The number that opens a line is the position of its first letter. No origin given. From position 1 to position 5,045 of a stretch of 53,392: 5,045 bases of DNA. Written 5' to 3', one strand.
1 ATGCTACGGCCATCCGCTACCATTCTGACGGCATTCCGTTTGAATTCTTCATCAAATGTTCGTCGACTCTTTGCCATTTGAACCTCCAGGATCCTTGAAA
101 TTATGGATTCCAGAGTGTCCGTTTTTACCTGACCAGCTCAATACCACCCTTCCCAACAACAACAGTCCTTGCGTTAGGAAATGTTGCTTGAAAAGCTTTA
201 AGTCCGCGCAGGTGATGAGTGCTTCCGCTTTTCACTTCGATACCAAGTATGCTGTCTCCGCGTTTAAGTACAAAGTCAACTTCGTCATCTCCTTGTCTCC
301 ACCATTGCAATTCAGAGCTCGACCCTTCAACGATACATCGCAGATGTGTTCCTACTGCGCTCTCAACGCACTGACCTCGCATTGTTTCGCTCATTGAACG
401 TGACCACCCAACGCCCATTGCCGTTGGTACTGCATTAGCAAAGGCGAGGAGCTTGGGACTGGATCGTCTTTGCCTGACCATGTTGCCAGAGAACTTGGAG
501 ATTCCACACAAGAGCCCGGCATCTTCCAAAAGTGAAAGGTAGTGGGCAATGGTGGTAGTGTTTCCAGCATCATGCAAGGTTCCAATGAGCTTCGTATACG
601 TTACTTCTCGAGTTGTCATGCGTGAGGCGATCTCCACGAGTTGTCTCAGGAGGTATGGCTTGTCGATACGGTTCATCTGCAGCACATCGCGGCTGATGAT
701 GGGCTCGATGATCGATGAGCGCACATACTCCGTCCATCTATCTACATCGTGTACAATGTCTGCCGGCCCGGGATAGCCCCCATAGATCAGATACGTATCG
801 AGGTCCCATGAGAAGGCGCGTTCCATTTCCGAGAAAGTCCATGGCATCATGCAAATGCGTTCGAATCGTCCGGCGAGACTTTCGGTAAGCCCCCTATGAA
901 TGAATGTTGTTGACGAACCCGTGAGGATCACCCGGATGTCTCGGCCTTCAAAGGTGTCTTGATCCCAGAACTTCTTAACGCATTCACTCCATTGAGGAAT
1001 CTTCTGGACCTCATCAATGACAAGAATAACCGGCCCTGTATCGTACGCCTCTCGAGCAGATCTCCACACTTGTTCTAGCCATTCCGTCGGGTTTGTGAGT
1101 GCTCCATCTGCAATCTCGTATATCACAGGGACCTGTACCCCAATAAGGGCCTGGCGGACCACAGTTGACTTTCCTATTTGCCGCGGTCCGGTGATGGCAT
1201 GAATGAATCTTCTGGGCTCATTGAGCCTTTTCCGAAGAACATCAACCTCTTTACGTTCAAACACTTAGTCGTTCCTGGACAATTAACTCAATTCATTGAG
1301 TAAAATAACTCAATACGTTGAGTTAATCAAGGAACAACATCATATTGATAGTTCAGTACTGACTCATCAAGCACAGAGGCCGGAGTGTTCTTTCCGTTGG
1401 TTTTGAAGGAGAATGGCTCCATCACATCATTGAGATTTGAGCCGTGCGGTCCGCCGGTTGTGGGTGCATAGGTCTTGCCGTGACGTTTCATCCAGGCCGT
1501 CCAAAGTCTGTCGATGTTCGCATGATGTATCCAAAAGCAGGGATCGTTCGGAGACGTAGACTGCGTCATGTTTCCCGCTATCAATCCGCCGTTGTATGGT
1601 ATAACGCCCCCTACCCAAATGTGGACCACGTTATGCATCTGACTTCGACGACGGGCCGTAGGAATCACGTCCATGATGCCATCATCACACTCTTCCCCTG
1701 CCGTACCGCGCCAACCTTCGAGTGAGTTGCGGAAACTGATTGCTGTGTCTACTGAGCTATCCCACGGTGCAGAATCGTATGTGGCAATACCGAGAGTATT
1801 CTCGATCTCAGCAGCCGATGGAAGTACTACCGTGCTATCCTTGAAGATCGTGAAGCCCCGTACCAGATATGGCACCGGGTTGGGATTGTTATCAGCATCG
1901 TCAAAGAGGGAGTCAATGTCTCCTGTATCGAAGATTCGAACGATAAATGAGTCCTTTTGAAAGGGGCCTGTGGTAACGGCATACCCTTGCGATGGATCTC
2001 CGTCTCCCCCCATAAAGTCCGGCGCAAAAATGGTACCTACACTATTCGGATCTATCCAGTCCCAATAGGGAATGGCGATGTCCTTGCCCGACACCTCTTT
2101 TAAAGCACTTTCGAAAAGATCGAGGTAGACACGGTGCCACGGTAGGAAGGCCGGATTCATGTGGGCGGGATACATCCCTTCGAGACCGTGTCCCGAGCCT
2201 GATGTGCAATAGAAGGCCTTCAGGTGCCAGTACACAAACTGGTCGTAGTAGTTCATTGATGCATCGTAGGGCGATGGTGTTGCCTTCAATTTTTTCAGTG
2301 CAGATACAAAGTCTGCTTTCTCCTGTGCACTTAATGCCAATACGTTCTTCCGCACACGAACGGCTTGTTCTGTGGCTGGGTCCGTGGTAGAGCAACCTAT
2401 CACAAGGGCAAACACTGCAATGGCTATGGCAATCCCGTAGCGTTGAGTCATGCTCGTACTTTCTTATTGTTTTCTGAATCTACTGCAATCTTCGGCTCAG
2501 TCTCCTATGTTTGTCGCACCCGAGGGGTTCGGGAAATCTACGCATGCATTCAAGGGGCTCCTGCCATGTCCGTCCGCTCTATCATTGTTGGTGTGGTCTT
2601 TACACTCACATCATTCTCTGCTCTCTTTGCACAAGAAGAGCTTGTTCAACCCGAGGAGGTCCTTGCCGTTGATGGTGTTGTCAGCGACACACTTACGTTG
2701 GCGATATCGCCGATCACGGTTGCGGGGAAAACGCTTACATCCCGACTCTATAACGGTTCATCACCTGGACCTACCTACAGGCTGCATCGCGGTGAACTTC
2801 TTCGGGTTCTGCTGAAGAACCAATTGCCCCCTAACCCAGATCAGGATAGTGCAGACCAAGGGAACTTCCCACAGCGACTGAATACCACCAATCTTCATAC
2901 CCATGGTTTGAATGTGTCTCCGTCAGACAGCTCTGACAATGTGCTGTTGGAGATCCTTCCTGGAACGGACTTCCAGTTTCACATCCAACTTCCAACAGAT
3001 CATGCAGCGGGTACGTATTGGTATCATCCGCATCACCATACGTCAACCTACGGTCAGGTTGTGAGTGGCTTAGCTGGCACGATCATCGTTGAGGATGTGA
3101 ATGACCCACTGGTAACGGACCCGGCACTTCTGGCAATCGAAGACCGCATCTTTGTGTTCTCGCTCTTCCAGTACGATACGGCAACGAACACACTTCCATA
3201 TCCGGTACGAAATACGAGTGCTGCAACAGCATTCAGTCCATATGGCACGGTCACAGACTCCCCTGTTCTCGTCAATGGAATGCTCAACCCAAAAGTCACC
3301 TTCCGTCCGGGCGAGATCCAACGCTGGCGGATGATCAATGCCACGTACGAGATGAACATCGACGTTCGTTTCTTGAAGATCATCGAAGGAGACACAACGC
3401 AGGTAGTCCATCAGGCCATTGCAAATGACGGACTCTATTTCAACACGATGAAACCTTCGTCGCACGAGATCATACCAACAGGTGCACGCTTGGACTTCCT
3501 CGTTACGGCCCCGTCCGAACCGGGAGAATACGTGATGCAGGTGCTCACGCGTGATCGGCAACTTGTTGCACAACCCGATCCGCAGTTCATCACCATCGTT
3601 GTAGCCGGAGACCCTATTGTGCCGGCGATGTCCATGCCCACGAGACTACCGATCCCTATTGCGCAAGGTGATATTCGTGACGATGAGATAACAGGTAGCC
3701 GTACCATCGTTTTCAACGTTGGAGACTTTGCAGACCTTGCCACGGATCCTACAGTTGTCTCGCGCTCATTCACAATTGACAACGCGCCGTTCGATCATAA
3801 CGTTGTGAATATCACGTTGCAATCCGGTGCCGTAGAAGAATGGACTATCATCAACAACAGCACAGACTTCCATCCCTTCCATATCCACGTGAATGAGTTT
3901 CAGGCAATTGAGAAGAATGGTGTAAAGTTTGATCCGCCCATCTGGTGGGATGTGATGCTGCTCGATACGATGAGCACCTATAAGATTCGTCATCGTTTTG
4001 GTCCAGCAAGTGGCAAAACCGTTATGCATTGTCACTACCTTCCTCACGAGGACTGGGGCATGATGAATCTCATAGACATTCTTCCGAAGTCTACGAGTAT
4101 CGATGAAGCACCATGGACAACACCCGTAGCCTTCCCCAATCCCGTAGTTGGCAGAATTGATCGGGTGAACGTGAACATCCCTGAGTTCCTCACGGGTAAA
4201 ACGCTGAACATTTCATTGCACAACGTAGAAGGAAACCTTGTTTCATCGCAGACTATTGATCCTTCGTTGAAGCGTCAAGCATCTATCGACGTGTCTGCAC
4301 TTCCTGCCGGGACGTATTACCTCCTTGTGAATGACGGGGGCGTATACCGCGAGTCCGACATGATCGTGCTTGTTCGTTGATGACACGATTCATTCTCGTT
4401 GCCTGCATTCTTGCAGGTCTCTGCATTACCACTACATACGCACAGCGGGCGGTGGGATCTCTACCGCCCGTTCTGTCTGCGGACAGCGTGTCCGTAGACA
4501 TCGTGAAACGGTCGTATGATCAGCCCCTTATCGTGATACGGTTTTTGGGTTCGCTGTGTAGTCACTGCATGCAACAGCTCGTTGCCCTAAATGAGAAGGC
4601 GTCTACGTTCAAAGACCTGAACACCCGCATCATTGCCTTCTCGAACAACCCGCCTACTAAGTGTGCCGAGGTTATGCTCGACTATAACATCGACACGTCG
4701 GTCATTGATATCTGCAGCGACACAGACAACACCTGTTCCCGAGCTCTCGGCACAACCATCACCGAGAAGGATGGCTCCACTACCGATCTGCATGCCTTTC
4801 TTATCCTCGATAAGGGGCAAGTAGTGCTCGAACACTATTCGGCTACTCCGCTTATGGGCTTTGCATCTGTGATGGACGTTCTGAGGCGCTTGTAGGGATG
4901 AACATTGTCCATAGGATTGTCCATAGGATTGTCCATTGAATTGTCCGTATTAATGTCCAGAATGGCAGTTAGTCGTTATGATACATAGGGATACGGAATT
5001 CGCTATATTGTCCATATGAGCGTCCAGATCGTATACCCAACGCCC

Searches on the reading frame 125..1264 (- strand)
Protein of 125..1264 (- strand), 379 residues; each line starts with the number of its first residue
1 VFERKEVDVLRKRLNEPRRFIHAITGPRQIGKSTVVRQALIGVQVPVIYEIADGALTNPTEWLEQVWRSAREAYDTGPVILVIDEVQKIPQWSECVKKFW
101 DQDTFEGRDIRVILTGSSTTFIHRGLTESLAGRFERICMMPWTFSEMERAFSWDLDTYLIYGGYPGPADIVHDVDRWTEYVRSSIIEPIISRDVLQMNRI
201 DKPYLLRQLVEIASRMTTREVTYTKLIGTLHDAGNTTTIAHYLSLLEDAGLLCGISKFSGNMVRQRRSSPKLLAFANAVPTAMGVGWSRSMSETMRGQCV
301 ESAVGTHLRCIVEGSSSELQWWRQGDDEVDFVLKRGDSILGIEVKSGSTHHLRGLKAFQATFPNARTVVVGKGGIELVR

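Call 88: search_protein_families(library=pfam, proteins=[window:125-1264:-], max_evalue=0.00001)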
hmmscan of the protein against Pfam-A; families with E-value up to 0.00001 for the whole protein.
window:125-1264:- (379 aa): 4 families
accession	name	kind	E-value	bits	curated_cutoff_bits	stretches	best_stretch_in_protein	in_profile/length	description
PF13173.12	AAA_14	-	1.7e-23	83.5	27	1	21-147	4-128/129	AAA domain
PF13635.12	DUF4143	-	4.4e-20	72.5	28.1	1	192-347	2-160/160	Domain of unknown function (DUF4143)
PF01637.24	ATPase_2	-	2.7e-06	27.8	33.2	0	5-40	6-41/225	ATPase domain predominantly from Archaea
PF13401.12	AAA_22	-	6.2e-06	27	27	0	58-117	67-123/130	AAA domain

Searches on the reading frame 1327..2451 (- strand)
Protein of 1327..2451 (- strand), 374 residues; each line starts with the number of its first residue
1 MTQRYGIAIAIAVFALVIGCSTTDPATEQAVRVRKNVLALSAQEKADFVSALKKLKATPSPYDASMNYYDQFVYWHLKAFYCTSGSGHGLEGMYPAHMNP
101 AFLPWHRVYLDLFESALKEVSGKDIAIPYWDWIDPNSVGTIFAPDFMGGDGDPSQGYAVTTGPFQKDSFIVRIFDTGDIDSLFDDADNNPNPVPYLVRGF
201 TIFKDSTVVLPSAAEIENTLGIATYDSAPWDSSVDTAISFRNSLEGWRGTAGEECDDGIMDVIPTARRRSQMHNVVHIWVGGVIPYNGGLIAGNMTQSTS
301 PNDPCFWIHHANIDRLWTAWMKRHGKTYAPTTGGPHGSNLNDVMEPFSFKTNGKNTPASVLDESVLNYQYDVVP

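Call 88: search_protein_families(library=pfam, proteins=[window:1327-2451:-], max_evalue=0.00001)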
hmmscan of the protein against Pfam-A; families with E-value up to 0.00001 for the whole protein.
window:1327-2451:- (374 aa): 1 family
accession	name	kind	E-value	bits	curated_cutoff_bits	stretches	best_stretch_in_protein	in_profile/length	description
PF00264.25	Tyrosinase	-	2.2e-41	143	22.6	1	68-322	3-213/214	Common central domain of tyrosinase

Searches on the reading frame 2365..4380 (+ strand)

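Call 88: search_protein_families(library=pfam, proteins=[window:2365-4380:+], max_evalue=0.00001)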
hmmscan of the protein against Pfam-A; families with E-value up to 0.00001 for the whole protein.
window:2365-4380:+ (671 aa): 4 families
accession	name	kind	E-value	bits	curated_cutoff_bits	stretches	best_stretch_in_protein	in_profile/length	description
PF07731.20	Cu-oxidase_2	-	2.9e-19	69.6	20.4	1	466-569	23-130/137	Multicopper oxidase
PF07732.21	Cu-oxidase_3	-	4.7e-14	52.9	21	1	173-245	47-117/119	Multicopper oxidase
PF18962.6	Por_Secre_tail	-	1.9e-08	34.9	27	1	590-659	2-66/75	Secretion system C-terminal sorting domain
PF00394.28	Cu-oxidase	-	9.4e-08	32.7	21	1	298-399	36-139/157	Multicopper oxidase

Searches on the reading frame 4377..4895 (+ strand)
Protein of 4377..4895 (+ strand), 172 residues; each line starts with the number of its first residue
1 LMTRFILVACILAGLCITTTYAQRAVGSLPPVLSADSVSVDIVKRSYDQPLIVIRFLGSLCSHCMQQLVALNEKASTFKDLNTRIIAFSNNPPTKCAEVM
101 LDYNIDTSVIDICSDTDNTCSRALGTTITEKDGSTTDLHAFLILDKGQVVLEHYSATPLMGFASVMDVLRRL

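Call 88: search_protein_families(library=pfam, proteins=[window:4377-4895:+], max_evalue=0.00001)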
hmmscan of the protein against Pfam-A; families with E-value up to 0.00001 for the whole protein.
window:4377-4895:+ (172 aa): 1 family
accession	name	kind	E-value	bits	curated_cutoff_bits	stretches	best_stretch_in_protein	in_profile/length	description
PF00578.27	AhpC-TSA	-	1.8e-09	38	26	1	48-149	24-121/124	AhpC/TSA family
